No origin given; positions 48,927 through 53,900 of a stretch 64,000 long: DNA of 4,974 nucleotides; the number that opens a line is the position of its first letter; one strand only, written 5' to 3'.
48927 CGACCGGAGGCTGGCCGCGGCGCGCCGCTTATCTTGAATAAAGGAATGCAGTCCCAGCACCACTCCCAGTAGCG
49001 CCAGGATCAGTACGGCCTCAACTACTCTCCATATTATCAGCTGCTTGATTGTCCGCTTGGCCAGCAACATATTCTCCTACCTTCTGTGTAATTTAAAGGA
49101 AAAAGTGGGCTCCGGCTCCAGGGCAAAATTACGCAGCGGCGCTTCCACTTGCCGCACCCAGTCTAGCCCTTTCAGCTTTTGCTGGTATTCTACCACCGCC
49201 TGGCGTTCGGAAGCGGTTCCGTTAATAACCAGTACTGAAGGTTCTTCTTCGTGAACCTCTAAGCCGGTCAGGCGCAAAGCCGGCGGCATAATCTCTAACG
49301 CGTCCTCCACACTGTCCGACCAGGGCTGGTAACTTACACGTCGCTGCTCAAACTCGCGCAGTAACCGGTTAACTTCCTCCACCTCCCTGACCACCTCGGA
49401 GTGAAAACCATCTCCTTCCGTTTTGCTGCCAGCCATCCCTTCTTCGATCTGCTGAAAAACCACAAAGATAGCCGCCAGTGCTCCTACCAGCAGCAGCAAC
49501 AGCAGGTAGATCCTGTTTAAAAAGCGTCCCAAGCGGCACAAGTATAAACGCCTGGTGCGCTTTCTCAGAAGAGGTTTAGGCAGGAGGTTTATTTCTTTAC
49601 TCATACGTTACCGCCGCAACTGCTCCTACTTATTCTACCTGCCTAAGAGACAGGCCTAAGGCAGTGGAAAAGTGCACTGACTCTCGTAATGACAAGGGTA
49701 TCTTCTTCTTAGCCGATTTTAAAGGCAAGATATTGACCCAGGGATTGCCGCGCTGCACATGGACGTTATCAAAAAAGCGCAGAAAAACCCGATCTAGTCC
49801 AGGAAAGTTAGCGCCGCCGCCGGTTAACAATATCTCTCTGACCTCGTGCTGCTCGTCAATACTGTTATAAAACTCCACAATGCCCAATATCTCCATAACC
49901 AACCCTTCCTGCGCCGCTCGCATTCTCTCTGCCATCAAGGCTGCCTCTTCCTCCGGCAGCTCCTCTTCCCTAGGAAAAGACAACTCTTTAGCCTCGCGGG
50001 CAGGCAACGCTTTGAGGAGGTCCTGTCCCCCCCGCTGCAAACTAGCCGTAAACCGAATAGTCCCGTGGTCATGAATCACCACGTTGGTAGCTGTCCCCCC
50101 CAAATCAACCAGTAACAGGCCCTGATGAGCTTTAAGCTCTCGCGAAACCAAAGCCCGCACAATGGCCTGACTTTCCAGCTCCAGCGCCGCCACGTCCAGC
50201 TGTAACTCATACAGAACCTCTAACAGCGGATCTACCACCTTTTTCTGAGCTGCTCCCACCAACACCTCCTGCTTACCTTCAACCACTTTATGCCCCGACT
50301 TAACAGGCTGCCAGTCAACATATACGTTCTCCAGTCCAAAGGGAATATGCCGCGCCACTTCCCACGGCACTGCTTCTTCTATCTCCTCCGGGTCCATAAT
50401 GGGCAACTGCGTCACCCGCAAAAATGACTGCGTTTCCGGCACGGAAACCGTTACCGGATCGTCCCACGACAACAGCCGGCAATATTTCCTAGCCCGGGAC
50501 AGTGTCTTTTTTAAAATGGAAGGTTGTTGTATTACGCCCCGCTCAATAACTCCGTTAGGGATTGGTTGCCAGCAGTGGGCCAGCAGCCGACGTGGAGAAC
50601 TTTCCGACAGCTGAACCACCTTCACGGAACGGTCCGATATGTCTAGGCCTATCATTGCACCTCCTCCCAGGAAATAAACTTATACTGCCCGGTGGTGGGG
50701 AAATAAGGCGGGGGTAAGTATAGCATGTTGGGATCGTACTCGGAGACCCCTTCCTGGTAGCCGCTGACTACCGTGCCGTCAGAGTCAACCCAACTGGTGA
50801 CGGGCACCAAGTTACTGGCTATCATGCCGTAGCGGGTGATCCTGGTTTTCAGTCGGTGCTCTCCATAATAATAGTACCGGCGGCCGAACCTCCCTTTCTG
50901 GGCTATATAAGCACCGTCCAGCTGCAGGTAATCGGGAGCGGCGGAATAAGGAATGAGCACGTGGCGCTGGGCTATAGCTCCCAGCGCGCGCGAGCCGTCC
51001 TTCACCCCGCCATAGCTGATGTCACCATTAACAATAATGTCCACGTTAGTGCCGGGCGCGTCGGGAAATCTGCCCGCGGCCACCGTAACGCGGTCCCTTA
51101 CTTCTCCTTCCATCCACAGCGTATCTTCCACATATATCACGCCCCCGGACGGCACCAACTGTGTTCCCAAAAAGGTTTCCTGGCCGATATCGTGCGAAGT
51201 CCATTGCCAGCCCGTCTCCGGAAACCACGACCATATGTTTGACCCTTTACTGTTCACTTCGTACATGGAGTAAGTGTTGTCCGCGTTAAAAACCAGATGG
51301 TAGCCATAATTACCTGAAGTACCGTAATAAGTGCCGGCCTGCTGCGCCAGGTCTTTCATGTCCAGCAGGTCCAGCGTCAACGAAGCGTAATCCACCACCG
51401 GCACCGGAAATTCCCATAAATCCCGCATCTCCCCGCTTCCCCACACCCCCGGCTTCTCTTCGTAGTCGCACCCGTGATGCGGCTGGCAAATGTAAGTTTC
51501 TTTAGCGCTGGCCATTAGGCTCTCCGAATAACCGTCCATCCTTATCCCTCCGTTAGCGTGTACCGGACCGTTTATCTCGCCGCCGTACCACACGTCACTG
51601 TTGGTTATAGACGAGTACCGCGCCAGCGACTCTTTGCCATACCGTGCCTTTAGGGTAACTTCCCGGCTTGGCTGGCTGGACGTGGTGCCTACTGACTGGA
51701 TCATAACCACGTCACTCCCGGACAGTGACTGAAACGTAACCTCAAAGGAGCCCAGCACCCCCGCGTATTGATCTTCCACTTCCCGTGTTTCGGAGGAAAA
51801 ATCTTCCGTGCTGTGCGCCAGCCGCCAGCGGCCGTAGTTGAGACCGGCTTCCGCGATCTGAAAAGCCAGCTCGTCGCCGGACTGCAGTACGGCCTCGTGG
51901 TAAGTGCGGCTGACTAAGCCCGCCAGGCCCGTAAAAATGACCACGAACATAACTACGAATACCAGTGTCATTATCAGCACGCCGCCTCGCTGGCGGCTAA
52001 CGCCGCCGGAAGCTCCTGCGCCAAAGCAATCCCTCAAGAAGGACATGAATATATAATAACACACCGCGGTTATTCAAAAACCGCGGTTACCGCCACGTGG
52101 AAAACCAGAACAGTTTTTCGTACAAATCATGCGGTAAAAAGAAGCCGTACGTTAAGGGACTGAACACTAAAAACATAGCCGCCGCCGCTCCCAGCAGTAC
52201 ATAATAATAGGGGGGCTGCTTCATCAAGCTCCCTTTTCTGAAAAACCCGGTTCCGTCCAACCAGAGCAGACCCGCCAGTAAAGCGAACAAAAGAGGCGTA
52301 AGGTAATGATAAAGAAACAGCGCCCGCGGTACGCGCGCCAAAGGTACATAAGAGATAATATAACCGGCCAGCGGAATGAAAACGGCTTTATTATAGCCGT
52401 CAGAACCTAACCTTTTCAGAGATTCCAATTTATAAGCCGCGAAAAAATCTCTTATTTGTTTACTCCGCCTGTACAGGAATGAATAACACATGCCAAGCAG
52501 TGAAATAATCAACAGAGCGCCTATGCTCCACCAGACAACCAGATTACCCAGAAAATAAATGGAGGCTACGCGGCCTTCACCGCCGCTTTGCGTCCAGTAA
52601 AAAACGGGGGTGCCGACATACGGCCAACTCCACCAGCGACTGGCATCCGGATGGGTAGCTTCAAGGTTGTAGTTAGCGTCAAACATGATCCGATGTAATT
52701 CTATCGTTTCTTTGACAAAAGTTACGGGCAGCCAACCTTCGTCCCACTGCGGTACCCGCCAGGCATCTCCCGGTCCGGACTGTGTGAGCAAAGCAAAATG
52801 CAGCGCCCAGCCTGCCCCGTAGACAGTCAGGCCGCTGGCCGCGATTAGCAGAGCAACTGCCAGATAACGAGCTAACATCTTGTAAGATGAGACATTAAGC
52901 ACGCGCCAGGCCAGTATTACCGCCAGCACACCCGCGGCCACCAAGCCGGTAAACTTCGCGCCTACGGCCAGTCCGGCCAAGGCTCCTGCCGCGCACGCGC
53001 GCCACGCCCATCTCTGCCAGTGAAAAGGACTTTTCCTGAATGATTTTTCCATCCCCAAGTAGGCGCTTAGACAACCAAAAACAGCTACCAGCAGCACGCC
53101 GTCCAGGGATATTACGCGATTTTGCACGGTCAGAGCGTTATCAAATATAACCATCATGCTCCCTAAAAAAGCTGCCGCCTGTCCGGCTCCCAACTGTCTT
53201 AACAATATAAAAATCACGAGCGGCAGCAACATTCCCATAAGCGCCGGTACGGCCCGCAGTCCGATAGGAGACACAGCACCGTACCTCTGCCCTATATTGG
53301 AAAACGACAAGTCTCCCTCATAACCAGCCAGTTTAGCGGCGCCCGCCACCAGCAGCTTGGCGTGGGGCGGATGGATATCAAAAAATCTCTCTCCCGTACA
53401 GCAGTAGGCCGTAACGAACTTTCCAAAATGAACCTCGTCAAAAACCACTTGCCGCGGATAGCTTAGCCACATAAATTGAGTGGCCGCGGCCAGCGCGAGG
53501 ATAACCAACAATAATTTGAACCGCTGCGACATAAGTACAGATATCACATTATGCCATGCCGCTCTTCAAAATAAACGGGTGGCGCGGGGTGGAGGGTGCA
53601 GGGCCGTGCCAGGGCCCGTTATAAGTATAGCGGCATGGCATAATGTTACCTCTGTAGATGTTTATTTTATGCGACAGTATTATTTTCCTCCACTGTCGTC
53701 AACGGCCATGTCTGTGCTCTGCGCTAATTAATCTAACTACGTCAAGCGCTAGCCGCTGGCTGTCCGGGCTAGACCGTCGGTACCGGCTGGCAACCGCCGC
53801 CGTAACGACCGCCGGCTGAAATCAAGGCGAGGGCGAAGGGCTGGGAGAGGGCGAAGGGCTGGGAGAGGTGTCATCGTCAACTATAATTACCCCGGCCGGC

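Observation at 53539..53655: Novel ~116-bp MITE-like element family with perfect terminal inverted repeats, four intergenic copies in 64 kb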

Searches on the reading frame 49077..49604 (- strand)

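Call 49: search_protein_families(library=pfam, max_evalue=0.00001, proteins=[window:49077-49604:-])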
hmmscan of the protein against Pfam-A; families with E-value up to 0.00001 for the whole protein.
window:49077-49604:- (175 aa): 0 families

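Call 66: search_protein_families(library=pfam, max_evalue=0.05, proteins=[window:49077-49604:-])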
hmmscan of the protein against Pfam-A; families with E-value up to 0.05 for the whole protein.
window:49077-49604:- (175 aa): 1 family
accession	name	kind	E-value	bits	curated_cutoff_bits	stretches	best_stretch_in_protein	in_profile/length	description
PF05137.18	PilN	-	0.0045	17.4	22.8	1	105-154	9-55/78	Fimbrial assembly protein (PilN)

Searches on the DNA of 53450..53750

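Call 35: search_rna_families(source=window, start=53450, end=53750, threshold=evalue, max_evalue=10)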
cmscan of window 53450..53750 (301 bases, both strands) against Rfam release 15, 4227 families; matches with E-value up to 10: 0.
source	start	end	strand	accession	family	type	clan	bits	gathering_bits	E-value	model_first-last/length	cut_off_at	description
